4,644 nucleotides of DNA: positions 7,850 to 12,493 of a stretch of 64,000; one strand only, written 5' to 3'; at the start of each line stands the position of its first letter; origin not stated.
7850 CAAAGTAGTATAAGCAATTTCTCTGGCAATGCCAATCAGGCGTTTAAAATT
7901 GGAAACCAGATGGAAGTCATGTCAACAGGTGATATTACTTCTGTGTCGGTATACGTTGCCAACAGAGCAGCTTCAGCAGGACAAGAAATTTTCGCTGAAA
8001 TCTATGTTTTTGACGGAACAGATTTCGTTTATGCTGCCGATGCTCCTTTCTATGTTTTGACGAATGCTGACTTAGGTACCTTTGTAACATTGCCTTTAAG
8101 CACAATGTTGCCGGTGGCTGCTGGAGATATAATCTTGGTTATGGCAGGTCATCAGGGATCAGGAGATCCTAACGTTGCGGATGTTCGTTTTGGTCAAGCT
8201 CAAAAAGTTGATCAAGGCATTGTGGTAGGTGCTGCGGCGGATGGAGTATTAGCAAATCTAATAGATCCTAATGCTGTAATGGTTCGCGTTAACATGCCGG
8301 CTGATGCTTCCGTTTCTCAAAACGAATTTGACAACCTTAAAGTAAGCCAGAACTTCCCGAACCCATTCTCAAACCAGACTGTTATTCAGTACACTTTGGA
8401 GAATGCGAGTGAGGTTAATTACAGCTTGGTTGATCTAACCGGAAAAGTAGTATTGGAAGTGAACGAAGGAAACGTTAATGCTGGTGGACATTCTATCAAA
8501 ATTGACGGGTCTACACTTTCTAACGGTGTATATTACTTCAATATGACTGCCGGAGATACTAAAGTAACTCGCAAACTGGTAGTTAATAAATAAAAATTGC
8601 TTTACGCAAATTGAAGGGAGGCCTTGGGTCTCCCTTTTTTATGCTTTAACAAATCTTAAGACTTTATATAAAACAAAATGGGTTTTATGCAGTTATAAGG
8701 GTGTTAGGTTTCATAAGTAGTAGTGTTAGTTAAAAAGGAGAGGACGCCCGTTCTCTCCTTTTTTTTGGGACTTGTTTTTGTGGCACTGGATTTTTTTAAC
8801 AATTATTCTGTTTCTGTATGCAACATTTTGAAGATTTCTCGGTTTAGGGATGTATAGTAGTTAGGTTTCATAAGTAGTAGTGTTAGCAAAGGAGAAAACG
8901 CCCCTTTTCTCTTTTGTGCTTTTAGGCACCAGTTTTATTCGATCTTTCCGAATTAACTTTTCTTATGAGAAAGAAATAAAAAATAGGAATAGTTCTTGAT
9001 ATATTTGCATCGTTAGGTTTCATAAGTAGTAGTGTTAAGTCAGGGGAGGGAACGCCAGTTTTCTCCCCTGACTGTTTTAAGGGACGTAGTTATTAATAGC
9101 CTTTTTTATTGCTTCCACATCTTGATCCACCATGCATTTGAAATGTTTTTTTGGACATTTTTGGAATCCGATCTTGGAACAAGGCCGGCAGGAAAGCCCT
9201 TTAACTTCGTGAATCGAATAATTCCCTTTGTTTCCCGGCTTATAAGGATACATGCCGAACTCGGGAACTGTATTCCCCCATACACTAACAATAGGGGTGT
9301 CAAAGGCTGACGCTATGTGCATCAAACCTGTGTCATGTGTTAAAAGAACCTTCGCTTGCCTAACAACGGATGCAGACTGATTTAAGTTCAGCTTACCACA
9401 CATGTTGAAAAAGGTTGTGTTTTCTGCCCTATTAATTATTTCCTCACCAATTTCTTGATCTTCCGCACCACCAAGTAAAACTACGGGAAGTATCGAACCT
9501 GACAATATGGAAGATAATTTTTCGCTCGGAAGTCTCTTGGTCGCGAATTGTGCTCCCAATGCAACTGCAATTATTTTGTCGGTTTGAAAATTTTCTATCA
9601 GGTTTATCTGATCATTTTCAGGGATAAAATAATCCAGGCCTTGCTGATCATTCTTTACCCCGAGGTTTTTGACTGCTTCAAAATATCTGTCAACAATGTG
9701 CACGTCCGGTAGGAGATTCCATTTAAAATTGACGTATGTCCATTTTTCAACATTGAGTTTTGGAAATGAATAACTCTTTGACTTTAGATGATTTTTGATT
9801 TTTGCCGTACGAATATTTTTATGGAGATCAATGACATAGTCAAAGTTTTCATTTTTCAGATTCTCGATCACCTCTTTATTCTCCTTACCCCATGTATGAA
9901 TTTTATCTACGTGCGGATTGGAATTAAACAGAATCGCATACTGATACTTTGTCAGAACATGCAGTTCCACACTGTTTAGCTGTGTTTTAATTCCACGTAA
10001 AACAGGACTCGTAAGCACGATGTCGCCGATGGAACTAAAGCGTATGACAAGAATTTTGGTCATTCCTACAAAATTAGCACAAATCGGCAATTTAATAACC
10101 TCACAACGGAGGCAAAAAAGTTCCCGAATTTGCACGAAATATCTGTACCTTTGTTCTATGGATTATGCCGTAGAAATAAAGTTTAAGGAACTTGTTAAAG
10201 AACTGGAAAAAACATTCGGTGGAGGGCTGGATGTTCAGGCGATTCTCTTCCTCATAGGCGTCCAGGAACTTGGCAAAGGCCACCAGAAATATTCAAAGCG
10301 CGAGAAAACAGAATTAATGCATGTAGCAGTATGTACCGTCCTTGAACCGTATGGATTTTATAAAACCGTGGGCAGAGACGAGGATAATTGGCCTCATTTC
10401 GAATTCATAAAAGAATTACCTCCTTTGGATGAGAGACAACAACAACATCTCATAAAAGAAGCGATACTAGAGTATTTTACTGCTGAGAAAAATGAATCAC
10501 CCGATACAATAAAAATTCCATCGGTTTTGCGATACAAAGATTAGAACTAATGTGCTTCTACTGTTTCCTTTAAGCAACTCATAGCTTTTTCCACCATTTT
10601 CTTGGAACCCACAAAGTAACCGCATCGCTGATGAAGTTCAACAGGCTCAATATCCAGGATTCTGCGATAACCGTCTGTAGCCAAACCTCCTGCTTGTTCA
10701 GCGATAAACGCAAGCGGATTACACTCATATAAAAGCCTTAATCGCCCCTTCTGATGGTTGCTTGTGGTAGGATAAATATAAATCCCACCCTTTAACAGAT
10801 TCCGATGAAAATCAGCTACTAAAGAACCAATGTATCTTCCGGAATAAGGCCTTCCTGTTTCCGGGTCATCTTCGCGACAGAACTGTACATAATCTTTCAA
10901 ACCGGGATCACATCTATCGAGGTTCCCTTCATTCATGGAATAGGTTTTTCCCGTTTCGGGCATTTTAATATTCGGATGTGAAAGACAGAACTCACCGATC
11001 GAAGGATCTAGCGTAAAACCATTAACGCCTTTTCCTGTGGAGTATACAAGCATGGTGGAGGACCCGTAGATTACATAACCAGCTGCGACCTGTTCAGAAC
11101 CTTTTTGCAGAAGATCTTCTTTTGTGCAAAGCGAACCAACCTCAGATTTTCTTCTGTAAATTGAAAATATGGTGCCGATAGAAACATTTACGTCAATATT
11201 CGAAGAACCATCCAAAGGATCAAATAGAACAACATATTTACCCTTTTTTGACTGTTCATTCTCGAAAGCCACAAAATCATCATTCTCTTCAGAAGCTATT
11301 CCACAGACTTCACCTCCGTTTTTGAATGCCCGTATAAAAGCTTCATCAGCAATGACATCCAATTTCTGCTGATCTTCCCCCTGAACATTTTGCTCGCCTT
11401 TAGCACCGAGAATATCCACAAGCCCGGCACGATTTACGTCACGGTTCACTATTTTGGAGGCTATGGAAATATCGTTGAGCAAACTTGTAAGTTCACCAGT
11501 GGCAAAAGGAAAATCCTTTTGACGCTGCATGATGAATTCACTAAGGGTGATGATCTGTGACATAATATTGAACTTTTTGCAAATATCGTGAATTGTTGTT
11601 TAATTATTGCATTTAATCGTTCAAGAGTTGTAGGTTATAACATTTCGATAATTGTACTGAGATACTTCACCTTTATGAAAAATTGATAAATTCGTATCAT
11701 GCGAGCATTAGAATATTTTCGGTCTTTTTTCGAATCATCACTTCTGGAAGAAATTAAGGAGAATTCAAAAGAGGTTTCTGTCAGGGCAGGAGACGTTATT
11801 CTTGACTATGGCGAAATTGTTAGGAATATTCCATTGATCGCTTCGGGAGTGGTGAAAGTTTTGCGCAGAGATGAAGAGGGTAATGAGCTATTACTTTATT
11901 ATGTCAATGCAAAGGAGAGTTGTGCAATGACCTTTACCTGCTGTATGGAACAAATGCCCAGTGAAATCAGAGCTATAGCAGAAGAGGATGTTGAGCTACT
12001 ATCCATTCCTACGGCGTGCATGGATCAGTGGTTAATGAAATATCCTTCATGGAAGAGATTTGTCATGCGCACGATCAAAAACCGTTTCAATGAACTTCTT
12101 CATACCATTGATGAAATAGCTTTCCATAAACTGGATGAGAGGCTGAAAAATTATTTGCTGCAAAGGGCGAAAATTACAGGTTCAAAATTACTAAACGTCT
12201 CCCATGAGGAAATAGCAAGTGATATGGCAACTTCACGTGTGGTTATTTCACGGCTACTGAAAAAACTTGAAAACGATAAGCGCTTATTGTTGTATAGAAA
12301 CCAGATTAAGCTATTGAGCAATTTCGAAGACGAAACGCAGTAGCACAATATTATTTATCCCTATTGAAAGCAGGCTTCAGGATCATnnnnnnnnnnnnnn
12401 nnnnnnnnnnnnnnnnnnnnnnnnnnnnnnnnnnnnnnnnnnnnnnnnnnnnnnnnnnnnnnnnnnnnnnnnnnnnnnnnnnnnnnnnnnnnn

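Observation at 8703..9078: Tandem array of three paralogous putative sRNAs with invariant 5' seed and co-varying hairpin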

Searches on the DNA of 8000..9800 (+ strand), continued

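Call 58: search_with_rna_model(model_id=R1, sources=[L124, L126, L127, L128, L130, L132, L135], max_evalue=10, filters=off, show_alignments=4)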
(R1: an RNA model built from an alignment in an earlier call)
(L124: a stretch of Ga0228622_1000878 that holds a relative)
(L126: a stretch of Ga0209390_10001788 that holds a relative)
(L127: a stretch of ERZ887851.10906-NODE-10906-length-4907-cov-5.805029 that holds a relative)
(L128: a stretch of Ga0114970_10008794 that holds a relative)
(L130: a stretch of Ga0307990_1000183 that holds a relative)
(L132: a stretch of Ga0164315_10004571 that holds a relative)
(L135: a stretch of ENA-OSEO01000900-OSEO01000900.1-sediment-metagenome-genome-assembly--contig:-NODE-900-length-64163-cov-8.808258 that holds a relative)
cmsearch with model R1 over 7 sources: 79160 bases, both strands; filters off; matches with E-value up to 10: 22.
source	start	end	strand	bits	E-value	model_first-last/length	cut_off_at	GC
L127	4411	4448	-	20.1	0.0032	1-72/72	no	0.29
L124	3228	3276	-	15.3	0.055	22-72/72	no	0.31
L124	8546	8583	-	14.6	0.086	1-72/72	no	0.34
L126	643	710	+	12.4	0.3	1-72/72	no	0.31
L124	4318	4361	-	12.2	0.33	25-72/72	no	0.23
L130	14424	14473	+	12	0.37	24-72/72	no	0.44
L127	183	226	-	12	0.38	25-72/72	no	0.23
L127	171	233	+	11.9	0.41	1-72/72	no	0.27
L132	7864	7928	+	11.8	0.43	1-72/72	no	0.34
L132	5685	5751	+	10.7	0.8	1-72/72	no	0.43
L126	655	715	-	9.7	1.5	1-72/72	no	0.33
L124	4317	4367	+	9.4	1.8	1-72/72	no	0.29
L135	8370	8433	-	8.6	2.9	1-72/72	no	0.34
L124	3240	3269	+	8.5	2.9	30-59/72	no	0.27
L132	8154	8199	+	7.6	5.1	1-72/72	no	0.3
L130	12597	12646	-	7.5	5.4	23-72/72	no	0.28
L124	9597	9666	+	7.4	5.5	1-72/72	no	0.34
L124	778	825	-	7.3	6.1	24-72/72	no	0.31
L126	3191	3223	-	7.3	6.2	1-72/72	no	0.33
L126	6710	6747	+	7.1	6.6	1-72/72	no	0.18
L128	3510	3596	-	7.1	6.8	1-72/72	no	0.34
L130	3861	3948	-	6.7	8.6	1-72/72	no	0.33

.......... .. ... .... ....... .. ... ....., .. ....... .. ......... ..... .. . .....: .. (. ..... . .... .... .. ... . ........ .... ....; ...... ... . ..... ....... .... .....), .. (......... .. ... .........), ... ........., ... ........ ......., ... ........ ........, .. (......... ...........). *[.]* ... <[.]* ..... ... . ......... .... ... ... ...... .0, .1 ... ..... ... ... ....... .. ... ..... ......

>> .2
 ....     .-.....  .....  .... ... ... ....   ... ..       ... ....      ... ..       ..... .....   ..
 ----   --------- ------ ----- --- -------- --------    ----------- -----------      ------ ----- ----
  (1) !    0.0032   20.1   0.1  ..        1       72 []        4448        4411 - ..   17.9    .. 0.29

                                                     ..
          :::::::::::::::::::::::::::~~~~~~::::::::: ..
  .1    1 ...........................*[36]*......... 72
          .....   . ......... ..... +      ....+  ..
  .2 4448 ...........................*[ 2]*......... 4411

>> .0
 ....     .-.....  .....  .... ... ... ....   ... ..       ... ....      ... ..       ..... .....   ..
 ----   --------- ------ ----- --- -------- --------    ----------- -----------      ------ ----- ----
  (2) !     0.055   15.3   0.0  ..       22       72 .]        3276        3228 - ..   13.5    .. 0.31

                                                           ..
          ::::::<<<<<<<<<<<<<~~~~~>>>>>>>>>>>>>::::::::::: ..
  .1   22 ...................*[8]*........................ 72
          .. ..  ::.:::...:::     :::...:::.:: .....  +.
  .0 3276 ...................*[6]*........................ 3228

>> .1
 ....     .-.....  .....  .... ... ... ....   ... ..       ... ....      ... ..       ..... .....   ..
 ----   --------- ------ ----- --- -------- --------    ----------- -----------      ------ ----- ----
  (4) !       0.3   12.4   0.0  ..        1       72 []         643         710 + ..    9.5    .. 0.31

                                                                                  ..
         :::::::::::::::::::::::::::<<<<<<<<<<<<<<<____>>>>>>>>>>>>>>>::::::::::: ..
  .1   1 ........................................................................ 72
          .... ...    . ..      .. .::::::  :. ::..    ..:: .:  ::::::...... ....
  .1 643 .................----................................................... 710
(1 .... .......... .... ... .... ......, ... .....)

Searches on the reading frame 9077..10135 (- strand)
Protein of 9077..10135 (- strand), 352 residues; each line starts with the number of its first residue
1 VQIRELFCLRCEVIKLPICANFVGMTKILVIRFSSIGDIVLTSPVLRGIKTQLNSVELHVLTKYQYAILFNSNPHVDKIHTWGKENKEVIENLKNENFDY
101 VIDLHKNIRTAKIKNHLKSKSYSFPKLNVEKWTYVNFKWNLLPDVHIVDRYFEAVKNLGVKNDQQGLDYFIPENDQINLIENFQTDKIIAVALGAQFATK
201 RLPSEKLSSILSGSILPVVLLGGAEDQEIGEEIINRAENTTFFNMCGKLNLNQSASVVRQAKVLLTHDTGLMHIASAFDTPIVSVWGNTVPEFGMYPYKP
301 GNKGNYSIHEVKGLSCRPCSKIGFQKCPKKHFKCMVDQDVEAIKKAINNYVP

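Call 30: search_protein_families(library=pfam, proteins=[window:9077-10135:-])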
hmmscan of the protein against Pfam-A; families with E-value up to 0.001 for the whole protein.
window:9077-10135:- (352 aa): 1 family
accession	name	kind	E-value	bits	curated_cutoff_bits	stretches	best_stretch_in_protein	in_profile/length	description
PF01075.23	Glyco_transf_9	-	2e-29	103.1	22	1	89-307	4-229/247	Glycosyltransferase family 9 (heptosyltransferase)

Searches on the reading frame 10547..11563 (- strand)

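Call 30: search_protein_families(library=pfam, proteins=[window:10547-11563:-])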
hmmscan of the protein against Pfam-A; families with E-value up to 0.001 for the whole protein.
window:10547-11563:- (338 aa): 2 families
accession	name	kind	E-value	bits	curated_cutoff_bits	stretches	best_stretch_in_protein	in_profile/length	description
PF00316.25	FBPase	-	1.1e-80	270.2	34.8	1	5-197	1-191/191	Fructose-1-6-bisphosphatase, N-terminal domain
PF18913.5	FBPase_C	-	3e-44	150.4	27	1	201-331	1-126/127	Fructose-1-6-bisphosphatase, C-terminal domain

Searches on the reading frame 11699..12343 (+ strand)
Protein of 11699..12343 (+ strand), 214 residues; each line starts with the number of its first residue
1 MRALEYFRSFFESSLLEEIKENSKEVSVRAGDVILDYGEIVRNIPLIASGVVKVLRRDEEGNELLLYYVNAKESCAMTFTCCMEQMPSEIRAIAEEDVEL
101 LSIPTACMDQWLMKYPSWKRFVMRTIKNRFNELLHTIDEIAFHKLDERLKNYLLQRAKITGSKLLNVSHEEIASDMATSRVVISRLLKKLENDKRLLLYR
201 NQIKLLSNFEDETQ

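Call 30: search_protein_families(library=pfam, proteins=[window:11699-12343:+])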
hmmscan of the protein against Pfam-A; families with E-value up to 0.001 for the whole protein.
window:11699-12343:+ (214 aa): 3 families
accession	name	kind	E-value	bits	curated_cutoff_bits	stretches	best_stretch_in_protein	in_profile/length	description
PF00027.35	cNMP_binding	-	1.3e-10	41.5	27.5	1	26-114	2-88/89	Cyclic nucleotide-binding domain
PF13545.12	HTH_Crp_2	-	5e-08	33.2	27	1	147-206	1-62/70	Crp-like helix-turn-helix domain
PF00325.26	Crp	-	0.00013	22.1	21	1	165-194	1-30/32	Bacterial regulatory proteins, crp family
